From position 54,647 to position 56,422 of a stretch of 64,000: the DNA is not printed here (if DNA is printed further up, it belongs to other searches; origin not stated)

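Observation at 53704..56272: Divergent pair: Ddl-like ATP-grasp ligase and an uncharacterised PLP-fold enzyme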

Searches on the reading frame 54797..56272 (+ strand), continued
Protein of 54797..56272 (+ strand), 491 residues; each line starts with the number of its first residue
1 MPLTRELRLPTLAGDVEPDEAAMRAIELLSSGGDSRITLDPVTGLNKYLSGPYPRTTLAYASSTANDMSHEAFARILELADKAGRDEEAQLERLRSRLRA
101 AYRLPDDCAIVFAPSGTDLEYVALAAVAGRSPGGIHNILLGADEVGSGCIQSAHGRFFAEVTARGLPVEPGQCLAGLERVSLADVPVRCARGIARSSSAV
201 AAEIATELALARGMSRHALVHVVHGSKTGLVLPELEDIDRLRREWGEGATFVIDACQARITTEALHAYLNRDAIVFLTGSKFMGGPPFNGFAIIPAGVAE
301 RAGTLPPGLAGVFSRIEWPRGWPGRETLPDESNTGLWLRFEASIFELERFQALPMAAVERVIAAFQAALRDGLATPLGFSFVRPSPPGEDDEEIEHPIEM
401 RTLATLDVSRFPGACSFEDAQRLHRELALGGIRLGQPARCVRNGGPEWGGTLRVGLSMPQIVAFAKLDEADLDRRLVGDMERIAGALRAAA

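Call 52: search_protein_families(library=pfam, proteins=[L106:9545-11158:+, L106:6086-7894:+, L106:16237-17292:+, L107:1815-2774:+, L107:2801-4087:+, L107:5090-6106:+, L107:10713-11969:+, L124:5236-8130:+, L124:3890-5071:+, L124:2916-3872:+], max_evalue=0.01)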
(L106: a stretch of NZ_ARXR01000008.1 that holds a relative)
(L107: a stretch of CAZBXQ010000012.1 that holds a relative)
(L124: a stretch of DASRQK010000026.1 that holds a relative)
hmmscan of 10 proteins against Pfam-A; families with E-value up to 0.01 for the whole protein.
L106:9545-11158:+ (537 aa): 0 families

L106:6086-7894:+ (602 aa): 5 families
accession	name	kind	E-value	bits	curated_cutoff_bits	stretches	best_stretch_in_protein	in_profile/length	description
PF00005.33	ABC_tran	-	5.4e-31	108.5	25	1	381-532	1-137/137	ABC transporter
PF00664.28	ABC_membrane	-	3.4e-13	50.3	28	1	46-282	8-245/274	ABC transporter transmembrane region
PF02463.25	SMC_N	-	2.1e-06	27.7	40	1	485-573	135-210/220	RecF/RecN/SMC N terminal domain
PF09818.15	ABC_ATPase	-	0.00033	20.2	23.2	1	475-565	130-218/283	P-loop domain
PF13555.12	AAA_29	-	0.0004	20.5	27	1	387-419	18-50/61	P-loop containing region of AAA domain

L106:16237-17292:+ (351 aa): 3 families
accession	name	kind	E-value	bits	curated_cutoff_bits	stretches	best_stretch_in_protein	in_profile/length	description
PF00483.29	NTP_transferase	-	3.6e-40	138.5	21.2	1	124-344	4-241/245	Nucleotidyl transferase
PF00571.33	CBS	-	3.6e-13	50.1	24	2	8-53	11-56/57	CBS domain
PF12804.13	NTP_transf_3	-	5.3e-07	30.4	27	1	124-260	3-131/160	MobA-like NTP transferase domain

L107:1815-2774:+ (319 aa): 6 families
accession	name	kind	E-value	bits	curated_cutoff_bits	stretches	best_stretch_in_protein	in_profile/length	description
PF02655.19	ATP-grasp_3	-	5e-15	56.4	23.2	1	111-268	1-159/160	ATP-grasp domain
PF15632.11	ATPgrasp_Ter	-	1.8e-14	54.1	29.1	1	175-297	2-117/131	ATP-grasp in the biosynthetic pathway with Ter operon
PF21360.3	PylC-like_N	-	2.1e-12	47.5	27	1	3-100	1-95/96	PylC-like, N-terminal domain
PF02786.22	CPSase_L_D2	-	1.1e-09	38.6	19.8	1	142-291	36-206/211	Carbamoyl-phosphate synthase L chain, ATP binding domain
PF07478.18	Dala_Dala_lig_C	-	0.00038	20.4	24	1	142-204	34-101/204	D-ala D-ala ligase C-terminus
PF13535.11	ATP-grasp_4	-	0.006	16.7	27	0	143-169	1-27/160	ATP-grasp domain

L107:2801-4087:+ (428 aa): 7 families
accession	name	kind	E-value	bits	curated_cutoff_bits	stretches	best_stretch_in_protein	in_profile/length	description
PF02786.22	CPSase_L_D2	-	9.5e-13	48.6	19.8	1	114-299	4-193/211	Carbamoyl-phosphate synthase L chain, ATP binding domain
PF13535.11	ATP-grasp_4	-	4.6e-10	39.8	27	1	144-274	1-141/160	ATP-grasp domain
PF07478.18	Dala_Dala_lig_C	-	2.3e-09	37.5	24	1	130-221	13-108/204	D-ala D-ala ligase C-terminus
PF01071.24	GARS_A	-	4.6e-07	30.3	27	1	112-221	3-118/194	Phosphoribosylglycinamide synthetase, ATP-grasp (A) domain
PF02655.19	ATP-grasp_3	-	7.5e-05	23.3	23.2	1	115-224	8-101/160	ATP-grasp domain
PF08443.16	RimK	-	0.004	17.2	21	0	143-198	38-88/188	RimK-like ATP-grasp domain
PF02955.21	GSH-S_ATP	-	0.0089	15.9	23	0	148-214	34-101/175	Prokaryotic glutathione synthetase, ATP-grasp domain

L107:5090-6106:+ (338 aa): 2 families
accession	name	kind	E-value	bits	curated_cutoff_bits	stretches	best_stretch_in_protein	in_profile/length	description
PF14397.11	ATPgrasp_ST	-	5e-29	101.8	31.4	1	66-323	7-268/278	Sugar-transfer associated ATP-grasp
PF08443.16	RimK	-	0.00082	19.5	21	0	268-317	123-172/188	RimK-like ATP-grasp domain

L107:10713-11969:+ (418 aa): 2 families
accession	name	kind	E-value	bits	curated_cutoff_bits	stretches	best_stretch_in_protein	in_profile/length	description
PF02784.22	Orn_Arg_deC_N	-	4.6e-31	108.5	23.4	1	54-279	22-244/247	Pyridoxal-dependent decarboxylase, pyridoxal binding domain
PF00278.28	Orn_DAP_Arg_deC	-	9.3e-13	48.7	23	1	288-377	11-95/95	Pyridoxal-dependent decarboxylase, C-terminal sheet domain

L124:5236-8130:+ (964 aa): 3 families
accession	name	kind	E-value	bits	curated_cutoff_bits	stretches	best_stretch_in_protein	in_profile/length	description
PF02784.22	Orn_Arg_deC_N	-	3.9e-31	108.7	23.4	1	594-826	3-243/247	Pyridoxal-dependent decarboxylase, pyridoxal binding domain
PF00278.28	Orn_DAP_Arg_deC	-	4.7e-11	43.2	23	1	831-926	6-95/95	Pyridoxal-dependent decarboxylase, C-terminal sheet domain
PF00266.25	Aminotran_5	-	0.00027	20.5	21.5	0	224-323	129-223/371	Aminotransferase class-V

L124:3890-5071:+ (393 aa): 9 families
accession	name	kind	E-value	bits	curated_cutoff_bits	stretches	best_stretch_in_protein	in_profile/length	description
PF03721.20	UDPG_MGDP_dh_N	-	3.4e-35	121.7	27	1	6-174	1-182/187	UDP-glucose/GDP-mannose dehydrogenase family, NAD binding domain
PF00984.24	UDPG_MGDP_dh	-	1.5e-26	92.8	25.4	1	197-286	2-93/94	UDP-glucose/GDP-mannose dehydrogenase family, central domain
PF03720.21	UDPG_MGDP_dh_C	-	6e-11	43.1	30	1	305-380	1-80/103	UDP-glucose/GDP-mannose dehydrogenase family, UDP binding domain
PF02737.24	3HCDH_N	-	0.00022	21.7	22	1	7-99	1-99/180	3-hydroxyacyl-CoA dehydrogenase, NAD binding domain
PF01118.30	Semialdhyde_dh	-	0.0013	19.6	26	1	7-92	1-80/121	Semialdehyde dehydrogenase, NAD binding domain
PF01210.29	NAD_Gly3P_dh_N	-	0.0014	19.1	23.1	1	7-90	1-81/158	NAD-dependent glycerol-3-phosphate dehydrogenase N-terminus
PF03446.21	NAD_binding_2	-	0.0018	18.7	21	1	7-143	1-114/161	NAD binding domain of 6-phosphogluconate dehydrogenase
PF07992.20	Pyr_redox_2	-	0.0055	16.6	26.1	0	5-62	142-192/291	Pyridine nucleotide-disulphide oxidoreductase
PF03807.23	F420_oxidored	-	0.0063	17.5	21.6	0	7-89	1-70/94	NADP oxidoreductase coenzyme F420-dependent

L124:2916-3872:+ (318 aa): 1 family
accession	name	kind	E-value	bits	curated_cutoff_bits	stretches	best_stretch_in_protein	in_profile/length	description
PF00953.26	Glycos_transf_4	-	1.4e-18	67.8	27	1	65-202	3-154/160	Glycosyl transferase family 4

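Call 58: find_related_loci(query=A4, collection=genome_contigs, flank=8000)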
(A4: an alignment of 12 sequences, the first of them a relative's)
Query A4 (690 aa) in genome_contigs; peptide patterns used: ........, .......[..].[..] (x = any residue, [..] = any of these).
438 stretches matched a pattern; 413 encode a relative of the query (tblastn E <= 1e-3); the best 80 are kept; 80 distinct loci.
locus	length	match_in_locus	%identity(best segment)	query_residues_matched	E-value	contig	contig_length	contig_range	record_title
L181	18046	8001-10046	40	14-677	2e-113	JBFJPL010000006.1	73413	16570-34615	MAG: Kiloniellales bacterium isolate Mix_sand18.2022.04.D.56 k141_1629570_length_73413_cov_22.9677, whole genome shotgun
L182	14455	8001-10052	38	13-683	9e-108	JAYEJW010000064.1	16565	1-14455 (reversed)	MAG: Pseudomonadota bacterium isolate MAG153 MAG153_64, whole genome shotgun sequence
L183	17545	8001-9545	41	172-676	3e-103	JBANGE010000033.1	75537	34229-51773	MAG: Verrucomicrobiota bacterium isolate altamaha_2019_sw_WHONDRS-S19S_0010_B_bin.165 scaffold_1065394, whole genome sho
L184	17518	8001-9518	39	176-685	4e-99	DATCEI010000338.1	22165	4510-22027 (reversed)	MAG TPA_asm: Rhizomicrobium sp. isolate SMAG_U7749 k141_30335, whole genome shotgun sequence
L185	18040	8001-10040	35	18-676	5e-98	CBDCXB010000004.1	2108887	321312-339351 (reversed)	MAG: Nitrospirales bacterium isolate 206c7ddb-050e-4d04-8743-5e90aa084e2f genome assembly, contig: contig_4, whole genom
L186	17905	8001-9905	38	60-677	1e-97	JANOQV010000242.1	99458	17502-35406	MAG: Pedosphaera sp. isolate VAR_4_metabat_254_sub VAR_4_k141_3237904, whole genome shotgun sequence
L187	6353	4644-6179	37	168-677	3e-97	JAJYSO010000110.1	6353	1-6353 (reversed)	MAG: Bacteroidetes bacterium isolate DX1.bin50 NODE_18512_length_6353_cov_1.416479, whole genome shotgun sequence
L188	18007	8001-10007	35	47-689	8e-97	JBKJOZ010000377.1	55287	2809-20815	MAG: Limisphaerales bacterium isolate ant_bin.438 k117_3955264, whole genome shotgun sequence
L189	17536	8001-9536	42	178-675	2e-96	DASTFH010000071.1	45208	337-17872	MAG TPA_asm: Gemmatimonadales bacterium isolate SMAG_U869 k141_1050513, whole genome shotgun sequence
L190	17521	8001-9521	42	173-676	3e-96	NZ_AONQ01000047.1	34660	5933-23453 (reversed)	Paramagnetospirillum caucaseum strain SO-1 contig00047, whole genome shotgun sequence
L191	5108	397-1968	39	174-683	2e-96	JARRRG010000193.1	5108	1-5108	MAG: Deltaproteobacteria bacterium isolate Spart_222_MAG scaffold_14629, whole genome shotgun sequence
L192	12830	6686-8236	41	173-675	3e-96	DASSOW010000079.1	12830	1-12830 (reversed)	MAG TPA_asm: Gemmatimonadales bacterium isolate SMAG_U1262 k141_1775256, whole genome shotgun sequence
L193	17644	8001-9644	36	133-677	8e-96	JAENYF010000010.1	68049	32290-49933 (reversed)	MAG: Desulfoscipio geothermicus isolate B5_bin.4 B5_bin4_NODE_169_length_68049_cov_10.999118, whole genome shotgun seque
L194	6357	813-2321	42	172-676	5e-96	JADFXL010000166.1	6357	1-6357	MAG: Alphaproteobacteria bacterium isolate nDJH14bin10 nDJH14_bin10_NODE_166_length_6357_cov_2.394382, whole genome shot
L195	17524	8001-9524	41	173-678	1e-95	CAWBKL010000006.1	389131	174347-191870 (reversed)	MAG: uncultured Alphaproteobacteria bacterium isolate MFD02416.bin.2.110 genome assembly, contig: contig_55534, whole ge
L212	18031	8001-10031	35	18-675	5e-91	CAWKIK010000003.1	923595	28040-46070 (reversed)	MAG: uncultured Gammaproteobacteria bacterium isolate MFD01721.bin.1.106 genome assembly, contig: contig_24551, whole ge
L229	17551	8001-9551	38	164-677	3e-86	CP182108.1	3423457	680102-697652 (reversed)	Halomonadaceae bacterium KBTZ08 chromosome, complete genome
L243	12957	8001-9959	34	18-676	1e-84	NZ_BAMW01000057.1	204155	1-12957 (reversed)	Acetobacter indonesiensis strain 5H-1, whole genome shotgun sequence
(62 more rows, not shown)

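Call 63: search_protein_families(library=ncbifam, proteins=[L195:9548-10795:+, L229:4582-6537:+, L186:10006-11337:+, L212:5276-6466:+, L243:10146-10841:+, L229:6561-9566:+, L183:6157-7479:+], max_evalue=0.01)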
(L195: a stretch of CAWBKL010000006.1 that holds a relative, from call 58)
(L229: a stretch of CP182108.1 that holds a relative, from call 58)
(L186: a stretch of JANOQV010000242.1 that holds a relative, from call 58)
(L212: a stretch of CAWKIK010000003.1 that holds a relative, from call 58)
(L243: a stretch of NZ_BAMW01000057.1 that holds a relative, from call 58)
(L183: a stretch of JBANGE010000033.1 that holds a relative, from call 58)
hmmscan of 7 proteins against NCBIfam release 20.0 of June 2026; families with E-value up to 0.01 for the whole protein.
L195:9548-10795:+ (415 aa): 0 families

L229:4582-6537:+ (651 aa): 31 families (the best 25 are shown)
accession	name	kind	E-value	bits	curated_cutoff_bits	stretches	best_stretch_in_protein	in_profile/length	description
NF010996.0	PRK14421.1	equivalog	1.4e-15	57.2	98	1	550-622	4-77/99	acylphosphatase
NF010999.0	PRK14425.1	equivalog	4.8e-15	55.5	106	1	551-623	7-80/94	acylphosphatase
NF011016.0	PRK14444.1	equivalog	1.1e-13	51.4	103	1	552-622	6-77/92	acylphosphatase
NF011014.0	PRK14442.1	equivalog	4.9e-12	46.1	98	1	550-622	4-77/91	acylphosphatase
NF011007.0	PRK14433.1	equivalog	7.9e-11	42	100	1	554-621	6-74/88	acylphosphatase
NF010995.0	PRK14420.1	equivalog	3.7e-10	40.2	110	1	553-607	5-59/91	acylphosphatase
NF011013.0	PRK14441.1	equivalog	5.3e-10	39.3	114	1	550-624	5-79/93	acylphosphatase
NF010998.0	PRK14424.1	equivalog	1.4e-09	38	100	1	553-621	14-83/98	acylphosphatase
NF011017.0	PRK14445.1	equivalog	6.1e-09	36.1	97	1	553-622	7-77/92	acylphosphatase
NF011010.0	PRK14436.1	equivalog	1.9e-08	34.6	117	1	551-621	5-76/91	acylphosphatase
NF011022.0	PRK14451.1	equivalog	2.1e-08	34.4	91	1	554-620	9-76/91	acylphosphatase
NF011009.0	PRK14435.1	equivalog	3.2e-08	33.6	119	1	553-623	5-76/90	acylphosphatase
NF011019.0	PRK14448.1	equivalog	4.9e-08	33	100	1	553-627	5-80/90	acylphosphatase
NF011023.0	PRK14452.1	equivalog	5.9e-08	32.8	113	1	554-622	24-93/107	acylphosphatase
NF011012.0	PRK14440.1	equivalog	7.5e-07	29.3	103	1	554-620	7-74/90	acylphosphatase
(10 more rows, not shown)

L186:10006-11337:+ (443 aa): 0 families

L212:5276-6466:+ (396 aa): 3 families
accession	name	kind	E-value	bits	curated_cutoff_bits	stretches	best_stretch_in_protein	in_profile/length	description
TIGR02291.1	rimK_rel_E_lig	hypoth_equivalog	1.3e-14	53.9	314.2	1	120-382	34-283/317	alpha-L-glutamate ligase-like protein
TIGR00768.1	rimK_fam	subfamily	0.002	17.5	143.4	1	120-198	84-148/276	RimK family alpha-L-glutamate ligase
NF009402.0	PRK12767.1-1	equivalog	0.0063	15.4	218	0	120-196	112-172/329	carbamoyl phosphate synthase-like protein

L243:10146-10841:+ (231 aa): 11 families
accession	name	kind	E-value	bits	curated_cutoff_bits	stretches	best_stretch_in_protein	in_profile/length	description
TIGR03162.1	ribazole_cobC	equivalog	7.1e-30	103.7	162.9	1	32-212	2-175/176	alpha-ribazole phosphatase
NF005567.0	PRK07238.1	equivalog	1.8e-25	90.1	326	1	10-223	159-368/378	bifunctional RNase H/acid phosphatase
NF045917.1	PhserinePhPspA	equivalog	3e-17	63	350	1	30-218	3-186/211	phosphoserine phosphatase PspA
NF011580.0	PRK15004.1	equivalog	5.8e-17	62.3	250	1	30-217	2-185/203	adenosylcobalamin/alpha-ribazole phosphatase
TIGR03848.1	MSMEG_4193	subfamily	9.2e-17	61.1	203.85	1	33-227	4-198/204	MSMEG_4193 family putative phosphomutase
NF002901.0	PRK03482.1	equivalog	8.6e-11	41.9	261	1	31-220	4-189/215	2,3-diphosphoglycerate-dependent phosphoglycerate mutase GpmB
NF009993.0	PRK13462.1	equivalog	2.4e-09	37.2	226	1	80-228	57-193/203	acid phosphatase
NF038349.1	dPGM_arch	equivalog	4.5e-09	36.5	225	1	78-225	47-180/194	2,3-diphosphoglycerate-dependent phosphoglycerate mutase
NF002339.0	PRK01295.1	equivalog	2.4e-06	27.2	316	1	33-205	7-182/206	2,3-bisphosphoglycerate-dependent phosphoglycerate mutase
NF009994.0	PRK13463.1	equivalog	2.6e-06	27.4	277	1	31-214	5-185/203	phosphoserine phosphatase 1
NF002217.0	PRK01112.1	equivalog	0.0041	16.5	320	0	110-198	108-198/228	2,3-bisphosphoglycerate-dependent phosphoglycerate mutase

L229:6561-9566:+ (1001 aa): 7 families
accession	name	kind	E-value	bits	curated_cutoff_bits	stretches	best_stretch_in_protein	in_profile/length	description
NF052646.1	DABADecarRhbB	equivalog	6.1e-42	143.8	900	1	113-487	134-489/491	L-2,4-diaminobutyrate decarboxylase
TIGR03799.1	NOD_PanD_pyr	equivalog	5.9e-33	114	606.1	1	133-449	158-485/522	pyridoxal-dependent aspartate 1-decarboxylase PanP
TIGR03812.1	tyr_de_CO2_Arch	equivalog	9.6e-15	54.3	299.4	1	102-330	43-258/375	tyrosine decarboxylase MfnA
NF002748.0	PRK02769.1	equivalog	2.7e-10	39.5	305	1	176-331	112-264/382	histidine decarboxylase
TIGR03811.1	tyr_de_CO2_Ent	equivalog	1.3e-09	37.1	905.3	1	183-271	231-324/608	tyrosine decarboxylase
TIGR03235.1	DNA_S_dndA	equivalog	0.0049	16.2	480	1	241-314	149-215/353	cysteine desulfurase DndA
NF041359.1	GntG_guanitoxin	subfamily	0.0052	16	230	1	196-313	99-217/343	GntG family PLP-dependent aldolase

L183:6157-7479:+ (440 aa): 23 families
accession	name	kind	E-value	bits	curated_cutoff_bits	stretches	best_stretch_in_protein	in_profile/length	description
TIGR03812.1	tyr_de_CO2_Arch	equivalog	3.3e-71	240.1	299.4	1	17-397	5-375/375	tyrosine decarboxylase MfnA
TIGR01788.1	Glu-decarb-GAD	equivalog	1.2e-34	119.7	380.4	1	40-368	49-390/431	glutamate decarboxylase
NF052646.1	DABADecarRhbB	equivalog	1.2e-13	50.5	900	1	75-347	138-418/491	L-2,4-diaminobutyrate decarboxylase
TIGR03799.1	NOD_PanD_pyr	equivalog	1.4e-12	46.8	606.1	1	171-352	264-442/522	pyridoxal-dependent aspartate 1-decarboxylase PanP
NF002748.0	PRK02769.1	equivalog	7.8e-11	41.3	305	1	73-317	64-301/382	histidine decarboxylase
NF010611.0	PRK14012.1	equivalog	1.2e-06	27.7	548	1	83-337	60-294/406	IscS subfamily cysteine desulfurase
NF003346.0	PRK04366.1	equivalog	1.3e-06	27.4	441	1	97-182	139-223/487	aminomethyl-transferring glycine dehydrogenase subunit GcvPB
TIGR03402.1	FeS_nifS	equivalog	2.1e-06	26.8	530.75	1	96-210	63-174/379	cysteine desulfurase NifS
TIGR03235.1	DNA_S_dndA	equivalog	1.3e-05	24.7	480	1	96-212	63-178/353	cysteine desulfurase DndA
TIGR02006.1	IscS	equivalog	1.5e-05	24.2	643.2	1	84-336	57-289/402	IscS subfamily cysteine desulfurase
NF002806.0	PRK02948.1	subfamily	1.6e-05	24.1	304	1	82-215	51-181/381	IscS subfamily cysteine desulfurase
NF041364.1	GntC_guanitoxin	equivalog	2.7e-05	23.2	415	1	140-208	99-173/356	guanitoxin biosynthesis PLP-dependent (S)-gamma-hydroxy-L-arginine cyclodehydratase GntC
TIGR01977.1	am_tr_V_EF2568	hypoth_equivalog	3e-05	23.2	377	1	151-210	116-175/376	cysteine desulfurase family protein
TIGR04427.1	PLP_DesI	equivalog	0.00011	21.4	650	1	127-210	92-173/390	dTDP-4-dehydro-6-deoxyglucose aminotransferase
TIGR03403.1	nifS_epsilon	equivalog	0.00071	18.5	587.7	1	97-210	65-178/382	NifS family cysteine desulfurase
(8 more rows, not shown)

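Call 64: search_protein_families(library=pfam, proteins=[L195:9548-10795:+, L229:4582-6537:+, L186:10006-11337:+, L212:5276-6466:+, L243:10146-10841:+, L229:6561-9566:+, L183:6157-7479:+], max_evalue=0.01)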
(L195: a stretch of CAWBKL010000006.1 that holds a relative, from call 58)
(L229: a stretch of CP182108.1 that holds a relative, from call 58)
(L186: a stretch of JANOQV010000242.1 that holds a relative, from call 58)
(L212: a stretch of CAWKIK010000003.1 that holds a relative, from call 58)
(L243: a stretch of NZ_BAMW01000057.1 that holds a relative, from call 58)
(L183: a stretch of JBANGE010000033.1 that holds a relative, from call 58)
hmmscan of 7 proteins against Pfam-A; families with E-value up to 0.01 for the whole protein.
L195:9548-10795:+ (415 aa): 0 families

L229:4582-6537:+ (651 aa): 7 families
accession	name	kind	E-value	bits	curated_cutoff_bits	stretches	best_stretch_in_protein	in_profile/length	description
PF00708.24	Acylphosphatase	-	1.9e-14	54.2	22.5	1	553-625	2-75/85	Acylphosphatase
PF13414.12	TPR_11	-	7.5e-06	26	26.8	1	83-105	7-29/42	TPR repeat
PF23914.1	TPR_CcmH_CycH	-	1.9e-05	25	42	1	52-126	32-106/158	Cytochrome c-type biogenesis protein H TPR domain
PF00515.34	TPR_1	-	0.00014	21.9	27.8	1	71-103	2-34/34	Tetratricopeptide repeat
PF07719.23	TPR_2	-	0.00075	19.9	27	1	70-103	1-34/34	Tetratricopeptide repeat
PF13431.12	TPR_17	-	0.0036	17.9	24.4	0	59-90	2-33/34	Tetratricopeptide repeat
PF24908.1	Ig_SIBA-E_2nd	-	0.0084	16.7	27.8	0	220-271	61-108/117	Integrin beta-like protein A-E, second Ig-like domain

L186:10006-11337:+ (443 aa): 0 families

L212:5276-6466:+ (396 aa): 1 family
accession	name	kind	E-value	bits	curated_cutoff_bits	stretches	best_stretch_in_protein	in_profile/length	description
PF14397.11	ATPgrasp_ST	-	8.8e-45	153.5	31.4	1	106-383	4-271/278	Sugar-transfer associated ATP-grasp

L243:10146-10841:+ (231 aa): 1 family
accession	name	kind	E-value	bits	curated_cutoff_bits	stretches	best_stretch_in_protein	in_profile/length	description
PF00300.27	His_Phos_1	-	9.6e-44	149.8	21.7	1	31-227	1-193/194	Histidine phosphatase superfamily (branch 1)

L229:6561-9566:+ (1001 aa): 2 families
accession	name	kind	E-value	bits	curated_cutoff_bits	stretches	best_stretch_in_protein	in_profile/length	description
PF00282.25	Pyridoxal_deC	-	7.7e-49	166.8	27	1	47-409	8-374/375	Pyridoxal-dependent decarboxylase conserved domain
PF01212.27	Beta_elim_lyase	-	0.00011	22.1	27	1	199-385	96-231/288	Beta-eliminating lyase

L183:6157-7479:+ (440 aa): 3 families
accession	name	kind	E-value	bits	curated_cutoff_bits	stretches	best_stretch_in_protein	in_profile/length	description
PF00282.25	Pyridoxal_deC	-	2.3e-22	79.7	27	1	61-346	66-373/375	Pyridoxal-dependent decarboxylase conserved domain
PF00266.25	Aminotran_5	-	2.2e-07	30.7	21.5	1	97-363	66-332/371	Aminotransferase class-V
PF01041.23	DegT_DnrJ_EryC1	-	0.00015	21.6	19.8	1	125-210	64-147/360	DegT/DnrJ/EryC1/StrS aminotransferase family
